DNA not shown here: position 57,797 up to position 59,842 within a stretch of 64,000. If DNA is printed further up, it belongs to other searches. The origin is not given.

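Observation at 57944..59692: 582-aa cytoplasmic protein with about 50 cysteines, paired terminal zinc-ribbon motifs and an internally duplicated Cys-ladder region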

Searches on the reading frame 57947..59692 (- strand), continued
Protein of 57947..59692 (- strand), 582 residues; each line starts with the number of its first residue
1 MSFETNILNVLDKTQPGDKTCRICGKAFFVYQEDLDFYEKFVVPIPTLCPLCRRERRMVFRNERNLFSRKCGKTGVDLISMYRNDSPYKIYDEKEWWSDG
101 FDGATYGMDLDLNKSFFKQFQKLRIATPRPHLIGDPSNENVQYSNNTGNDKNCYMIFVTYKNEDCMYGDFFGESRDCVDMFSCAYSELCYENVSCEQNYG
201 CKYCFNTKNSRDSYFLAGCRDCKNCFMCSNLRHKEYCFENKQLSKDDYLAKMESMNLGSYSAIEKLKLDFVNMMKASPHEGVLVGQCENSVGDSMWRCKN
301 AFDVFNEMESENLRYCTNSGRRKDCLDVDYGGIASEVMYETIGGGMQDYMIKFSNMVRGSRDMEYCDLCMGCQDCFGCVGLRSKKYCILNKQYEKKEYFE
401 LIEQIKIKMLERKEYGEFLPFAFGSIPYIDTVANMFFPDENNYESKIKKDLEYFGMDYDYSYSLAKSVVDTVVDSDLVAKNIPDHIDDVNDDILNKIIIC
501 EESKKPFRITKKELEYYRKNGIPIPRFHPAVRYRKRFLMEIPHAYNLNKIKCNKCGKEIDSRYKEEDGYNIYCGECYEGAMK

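Call 34: fold_search(model_id=the predicted structure, library=pdb)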
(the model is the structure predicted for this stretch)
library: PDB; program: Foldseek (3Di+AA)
matches with E <= 10: 40; with E <= 0.001: 0
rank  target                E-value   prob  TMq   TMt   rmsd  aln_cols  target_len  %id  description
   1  1vzy_A                1.2e+00  0.41  0.06  0.11   2.8        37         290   14  Crystal structure of the Bacillus subtilis HSP33 (released 2004-10-06)
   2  2rsj_MODEL_1_A        1.5e+00  0.03  0.04  0.15  16.6        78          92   17  Solution structures of the DNA-binding domains of immune-related zinc-finger protein ZFAT (released 2013-03-13)
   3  8sst_A                3.3e+00  0.02  0.06  0.13  11.4        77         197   22  ZnFs 1-7 of CCCTC-binding factor (CTCF) K365T Mutant Complexed with 23mer (released 2023-08-02)
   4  1xjk_B                3.3e+00  0.02  0.06  0.06  15.5       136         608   16  Structural mechanism of allosteric substrate specificity in a ribonucleotide reductase: dGTP-ADP complex (released 2005-11-22)
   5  1vzy_B                4.1e+00  0.12  0.05  0.10   3.2        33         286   15  Crystal structure of the Bacillus subtilis HSP33 (released 2004-10-06)
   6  7cq3_A                4.9e+00  0.01  0.07  0.11  20.4       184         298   12  Crystal structure of Slx1-Slx4 (released 2021-06-16)
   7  8e3d_B                5.4e+00  0.01  0.04  0.12  12.3        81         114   15  ZBTB7A Zinc Finger Domain Bound to DNA Duplex Containing CAST sequence (#11) (released 2023-02-08)
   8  1vq0_A                5.8e+00  0.13  0.06  0.11   3.2        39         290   18  Crystal structure of 33 kDa chaperonin (Heat shock protein 33 homolog) (HSP33) (TM1394) from Thermotoga maritima at 2. (released 2004-12-14)
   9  8eii_B                5.8e+00  0.02  0.06  0.07  11.8        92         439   17  Cryo-EM structure of human DNMT3B homo-tetramer (form II) (released 2023-09-20)
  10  9e6s_A                5.8e+00  0.01  0.05  0.20  10.6        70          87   21  BCL11A ZF4-6 with K784T Mutation in Complex with a DNA Sequence Observed in the Human Globin Locus Containing Motif TG (released 2025-04-09)
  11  1xjg_B                5.8e+00  0.01  0.06  0.06  15.5       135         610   15  Structural mechanism of allosteric substrate specificity in a ribonucleotide reductase: dATP-UDP complex (released 2005-12-20)
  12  5vk2_b                5.8e+00  0.01  0.04  0.10  13.9        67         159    7  Structural basis for antibody-mediated neutralization of Lassa virus (released 2017-05-31)
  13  8sss_A                6.1e+00  0.01  0.06  0.13  11.4        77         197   22  ZnFs 1-7 of CCCTC-binding factor (CTCF) Complexed with 23mer (released 2023-08-02)
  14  1lv3_MODEL_1_A        6.4e+00  0.09  0.04  0.29   5.6        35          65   14  Solution NMR Structure of Zinc Finger Protein yacG from Escherichia coli. Northeast Structural Genomics Consor (released 2002-09-11)
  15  1xjh_MODEL_1_A        6.8e+00  0.10  0.05  0.35   3.5        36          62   17  NMR structure of the redox switch domain of the E. coli Hsp33 (released 2004-10-05)
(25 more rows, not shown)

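Call 36: find_related_loci(query=A1, collection=genome_contigs, flank=6000)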
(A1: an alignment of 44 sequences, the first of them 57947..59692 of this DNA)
Query A1 (582 aa) in genome_contigs; peptide patterns used: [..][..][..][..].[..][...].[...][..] (x = any residue, [..] = any of these).
600 stretches matched a pattern (row limit reached: there are more); 599 encode a relative of the query (tblastn E <= 1e-3); the best 80 are kept; 78 distinct loci.
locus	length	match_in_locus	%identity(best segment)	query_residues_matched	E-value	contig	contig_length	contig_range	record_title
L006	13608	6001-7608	40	6-577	5e-122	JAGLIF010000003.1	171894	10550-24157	MAG: Candidatus Gracilibacteria bacterium isolate RS_2_30 ROV157_2.bin.30.fa_3, whole genome shotgun sequence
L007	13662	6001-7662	38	19-577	5e-118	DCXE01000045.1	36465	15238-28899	MAG TPA_asm: Candidatus Peribacter sp. UBA2144 UBA2144_contig_3316, whole genome shotgun sequence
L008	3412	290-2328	38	3-577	2e-120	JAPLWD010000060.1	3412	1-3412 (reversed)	MAG: Candidatus Gribaldobacteria bacterium isolate LacPavin_0419_WC90_MAG_37_6 LacPavin_0419_WC90_scaffold_680272, whole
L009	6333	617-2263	38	19-577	2e-117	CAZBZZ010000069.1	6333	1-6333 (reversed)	MAG TPA_asm: uncultured Candidatus Peribacteria bacterium isolate SRP077602_co5_130 genome assembly, contig: NODE_46861_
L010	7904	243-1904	37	19-577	3e-113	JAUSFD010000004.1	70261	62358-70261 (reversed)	MAG: Candidatus Peregrinibacteria bacterium isolate E14_maxbin.275 E14_k141_15099, whole genome shotgun sequence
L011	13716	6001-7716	37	2-577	4e-113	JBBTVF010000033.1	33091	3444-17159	MAG: Patescibacteria group bacterium isolate H52-bin056 H52_bin056_000000000033, whole genome shotgun sequence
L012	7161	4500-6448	37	5-577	2e-112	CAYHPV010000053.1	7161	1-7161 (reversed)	MAG TPA_asm: uncultured Candidatus Peribacteria bacterium isolate ERP119705_co15_16 genome assembly, contig: NODE_13117_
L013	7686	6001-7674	37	18-581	1e-112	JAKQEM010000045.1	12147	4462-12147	MAG: bacterium isolate USDE_maxbin.105 k141_1585884, whole genome shotgun sequence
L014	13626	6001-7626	39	18-577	4e-112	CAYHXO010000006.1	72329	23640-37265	MAG TPA_asm: uncultured Candidatus Peribacteria bacterium isolate ERP119705_co15_648 genome assembly, contig: NODE_198_l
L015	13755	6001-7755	36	3-577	1e-111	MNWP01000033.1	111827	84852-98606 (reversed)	MAG: Candidatus Peregrinibacteria bacterium CG1_02_54_53 cg1_0.2_scaffold_200_c, whole genome shotgun sequence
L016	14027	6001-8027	38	1-577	1e-111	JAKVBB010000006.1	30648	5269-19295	MAG: Candidatus Gracilibacteria bacterium isolate ALOHA_ZT_17 ZT-Gracilibacteria-1_6, whole genome shotgun sequence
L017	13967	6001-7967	36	1-577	1e-115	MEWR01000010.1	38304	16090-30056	MAG: Candidatus Abawacabacteria bacterium RBG_16_42_10 RBG_16_scaffold_2010, whole genome shotgun sequence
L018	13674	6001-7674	36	6-579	2e-111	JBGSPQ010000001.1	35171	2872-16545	MAG: Candidatus Gracilibacteria bacterium isolate JTS-AC308 k141_3436186, whole genome shotgun sequence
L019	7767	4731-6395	36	19-577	7e-111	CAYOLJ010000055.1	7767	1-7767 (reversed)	MAG TPA_asm: uncultured Candidatus Peribacteria bacterium isolate SRP178699_co1_637 genome assembly, contig: NODE_13438_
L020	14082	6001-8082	35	6-581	9e-111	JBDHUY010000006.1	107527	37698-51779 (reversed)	MAG: Candidatus Gracilibacteria bacterium isolate AS-MICRO-OLR.153 NODE_451_length_107527_cov_12.834721, whole genome sh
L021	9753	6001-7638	37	19-577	2e-110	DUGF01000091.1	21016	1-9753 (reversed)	MAG TPA_asm: Candidatus Micrarchaeota archaeon isolate UBA10214 contig_139177, whole genome shotgun sequence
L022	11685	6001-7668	36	18-577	3e-110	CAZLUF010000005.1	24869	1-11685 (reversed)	MAG TPA_asm: uncultured Candidatus Peribacteria bacterium isolate SRP278252_co2_102 genome assembly, contig: NODE_3978_l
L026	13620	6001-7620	36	19-577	4e-109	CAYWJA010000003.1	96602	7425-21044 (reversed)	MAG TPA_asm: uncultured Candidatus Peribacteria bacterium isolate SRP077602_co2_400 genome assembly, contig: NODE_288_le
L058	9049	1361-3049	35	4-578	3e-103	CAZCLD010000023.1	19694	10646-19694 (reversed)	MAG TPA_asm: uncultured Candidatus Peribacteria bacterium isolate SRP077602_co2_303 genome assembly, contig: NODE_4131_l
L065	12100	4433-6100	36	11-577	2e-102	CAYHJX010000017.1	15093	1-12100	MAG TPA_asm: uncultured Candidatus Saccharibacteria bacterium isolate ERP119705_co13_219 genome assembly, contig: NODE_4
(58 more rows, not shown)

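Call 40: search_protein_families(library=pfam, proteins=[L022:9381-11618:+, L058:6478-8700:+, L065:9599-11539:+, L020:3504-4259:-, L022:3400-4152:-, L026:7727-8071:-], max_evalue=0.01)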
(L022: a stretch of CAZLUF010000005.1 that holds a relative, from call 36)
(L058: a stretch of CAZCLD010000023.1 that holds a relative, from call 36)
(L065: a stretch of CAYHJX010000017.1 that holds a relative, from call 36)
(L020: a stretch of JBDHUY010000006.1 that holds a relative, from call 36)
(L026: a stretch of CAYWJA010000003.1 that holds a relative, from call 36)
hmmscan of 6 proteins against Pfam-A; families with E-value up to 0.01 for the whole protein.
L022:9381-11618:+ (746 aa): 7 families
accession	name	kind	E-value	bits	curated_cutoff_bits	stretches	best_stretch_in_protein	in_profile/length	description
PF02534.20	T4SS-DNA_transf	-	6.4e-11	42.2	20.1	1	326-621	42-347/468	Type IV secretory system Conjugative DNA transfer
PF01935.23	DUF87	-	1e-08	36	23.2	1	329-442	23-103/220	Helicase HerA, central domain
PF10412.15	TrwB_AAD_bind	-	3.8e-08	33.1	20.5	1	328-643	14-315/387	Type IV secretion-system coupling protein DNA-binding domain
PF12696.13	TraG-D_C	-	0.0003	21.2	22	1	579-638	2-66/126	TraM recognition site of TraD and TraG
PF13401.12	AAA_22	-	0.00053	20.7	27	0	328-357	4-34/130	AAA domain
PF13191.12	AAA_16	-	0.0029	18.6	32.6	0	327-385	23-82/167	AAA ATPase domain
PF12846.13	AAA_10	-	0.0088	15.6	27.5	0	328-475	20-166/362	AAA-like domain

L058:6478-8700:+ (741 aa): 5 families
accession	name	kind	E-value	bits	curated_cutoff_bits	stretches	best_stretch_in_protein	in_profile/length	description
PF02534.20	T4SS-DNA_transf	-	3.5e-07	29.9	20.1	1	318-408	43-122/468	Type IV secretory system Conjugative DNA transfer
PF01935.23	DUF87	-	2.3e-06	28.3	23.2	1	327-390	23-83/220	Helicase HerA, central domain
PF12696.13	TraG-D_C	-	0.00012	22.4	22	1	577-635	2-65/126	TraM recognition site of TraD and TraG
PF10412.15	TrwB_AAD_bind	-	0.00022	20.7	20.5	1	323-619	11-289/387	Type IV secretion-system coupling protein DNA-binding domain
PF13401.12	AAA_22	-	0.0065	17.2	27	0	325-364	3-33/130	AAA domain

L065:9599-11539:+ (647 aa): 8 families
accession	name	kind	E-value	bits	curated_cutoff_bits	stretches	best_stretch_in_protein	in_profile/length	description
PF10412.15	TrwB_AAD_bind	-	3.9e-16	59.4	20.5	1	29-347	11-311/387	Type IV secretion-system coupling protein DNA-binding domain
PF23477.1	zf_Tbcl_2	-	7.2e-13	48.4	27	1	450-482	3-35/37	Probable treble clef zinc finger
PF01935.23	DUF87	-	9e-07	29.6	23.2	1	32-157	22-126/220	Helicase HerA, central domain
PF12696.13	TraG-D_C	-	2.9e-06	27.7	22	1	284-355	3-73/126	TraM recognition site of TraD and TraG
PF13401.12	AAA_22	-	3e-05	24.8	27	1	32-72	4-44/130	AAA domain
PF25199.1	nSTAND_NTPase5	-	0.00048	20.4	34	1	28-82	36-91/145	Novel STAND NTPase 5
PF13191.12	AAA_16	-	0.0021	19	32.6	0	31-61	22-52/167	AAA ATPase domain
PF12846.13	AAA_10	-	0.0086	15.6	27.5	0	29-89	17-74/362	AAA-like domain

L020:3504-4259:- (252 aa): 1 family
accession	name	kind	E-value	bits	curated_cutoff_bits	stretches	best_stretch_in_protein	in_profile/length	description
PF01978.25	TrmB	-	6e-11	42.5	25.6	1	6-73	1-67/68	Sugar-specific transcriptional regulator TrmB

L022:3400-4152:- (251 aa): 1 family
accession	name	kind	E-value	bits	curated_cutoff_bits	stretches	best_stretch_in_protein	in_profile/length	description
PF01978.25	TrmB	-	2.9e-07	30.7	25.6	1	5-72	1-67/68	Sugar-specific transcriptional regulator TrmB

L026:7727-8071:- (115 aa): 1 family
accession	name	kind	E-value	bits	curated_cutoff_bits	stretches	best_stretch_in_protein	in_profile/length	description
PF02452.23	PemK_toxin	-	1e-24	87.2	23.1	1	9-110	2-108/109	PemK-like, MazF-like toxin of type II toxin-antitoxin system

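Call 49: search_protein_families(library=padloc, proteins=[window:57947-59692:-, L022:9381-11618:+, L065:9599-11539:+, L020:3504-4259:-], max_evalue=0.01)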
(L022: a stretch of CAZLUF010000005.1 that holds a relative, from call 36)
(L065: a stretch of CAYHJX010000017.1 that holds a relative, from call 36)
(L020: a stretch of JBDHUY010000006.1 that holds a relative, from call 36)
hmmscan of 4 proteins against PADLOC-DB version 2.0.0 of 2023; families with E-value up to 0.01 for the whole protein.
window:57947-59692:- (582 aa): 0 families

L022:9381-11618:+ (746 aa): 6 families
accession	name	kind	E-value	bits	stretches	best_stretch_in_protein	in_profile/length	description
PDLC04140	mad8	-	4.8e-12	44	1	329-637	27-252/314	mads_8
PDLC04103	HerA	-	1.2e-06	25.2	1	584-639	459-510/579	-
PDLC04105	HerA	-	4.5e-06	23.5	1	330-383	167-221/576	-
PDLC04106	HerA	-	0.00022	17.9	0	587-642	534-585/667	-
PDLC04097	HerA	-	0.0021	14.7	0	584-622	495-533/618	-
PDLC01055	HerA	-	0.0027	14.6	1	329-363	157-191/532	Type III coevolved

L065:9599-11539:+ (647 aa): 5 families
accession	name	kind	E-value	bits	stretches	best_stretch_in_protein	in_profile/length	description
PDLC04140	mad8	-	2.5e-15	54.8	1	32-376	26-285/314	mads_8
PDLC04103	HerA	-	4.4e-06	23.3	1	288-346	459-509/579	-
PDLC01055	HerA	-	5.5e-06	23.4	1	30-77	154-203/532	Type III coevolved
PDLC04105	HerA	-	0.00088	15.9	0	33-80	166-214/576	-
PDLC02684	DndH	-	0.0057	12.2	0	26-75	1360-1417/1715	DndH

L020:3504-4259:- (252 aa): 5 families
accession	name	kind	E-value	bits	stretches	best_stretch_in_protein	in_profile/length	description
PDLC01268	CasR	-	1.1e-06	26.7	1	9-63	120-173/179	"CAS-I,CAS-II,CAS-III,CAS-IV,CAS-V,CAS-VI; associated_signaling"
PDLC01434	CasR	-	2.5e-06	25.5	1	8-64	123-177/191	"CAS-I,CAS-II,CAS-III,CAS-IV,CAS-V,CAS-VI; associated_signaling"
PDLC02294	AbiEii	-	0.0028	15.5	1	141-243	83-184/260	AbiEii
PDLC01857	CARF3--CARF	-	0.003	15.2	1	30-77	146-192/201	-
PDLC01438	Csa3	-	0.0085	14.2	0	28-106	160-239/305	"CAS-I,CAS-II,CAS-III,CAS-IV,CAS-V,CAS-VI; associated_signaling"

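Call 51: find_related_loci(query=A1, collection=viral_contigs, flank=8000)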
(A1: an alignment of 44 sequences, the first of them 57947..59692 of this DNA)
Query A1 (582 aa) in viral_contigs; peptide patterns used: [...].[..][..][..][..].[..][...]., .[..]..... (x = any residue, [..] = any of these).
31 stretches matched a pattern; 1 encode a relative of the query (tblastn E <= 1e-3); 1 distinct loci.
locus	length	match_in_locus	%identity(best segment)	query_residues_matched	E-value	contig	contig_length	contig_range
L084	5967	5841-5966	58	211-402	2e-9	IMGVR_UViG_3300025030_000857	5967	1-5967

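Call 52: search_protein_families(library=phrogs, proteins=[window:57947-59692:-, L022:9381-11618:+], max_evalue=0.01)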
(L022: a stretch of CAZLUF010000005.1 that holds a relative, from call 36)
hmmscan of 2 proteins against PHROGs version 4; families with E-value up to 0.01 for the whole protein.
window:57947-59692:- (582 aa): 1 family
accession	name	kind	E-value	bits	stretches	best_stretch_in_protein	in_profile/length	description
phrog_15341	-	unknown function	0.0032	17.9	1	152-328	41-226/276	-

L022:9381-11618:+ (746 aa): 3 families
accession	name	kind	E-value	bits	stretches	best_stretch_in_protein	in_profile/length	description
phrog_5156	-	unknown function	1.4e-68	232.8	1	168-718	245-804/824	-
phrog_7035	-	unknown function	1.4e-15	57.7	2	516-642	433-562/969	-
phrog_2666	-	head and packaging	1.3e-06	28.3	1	325-368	317-360/555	terminase large subunit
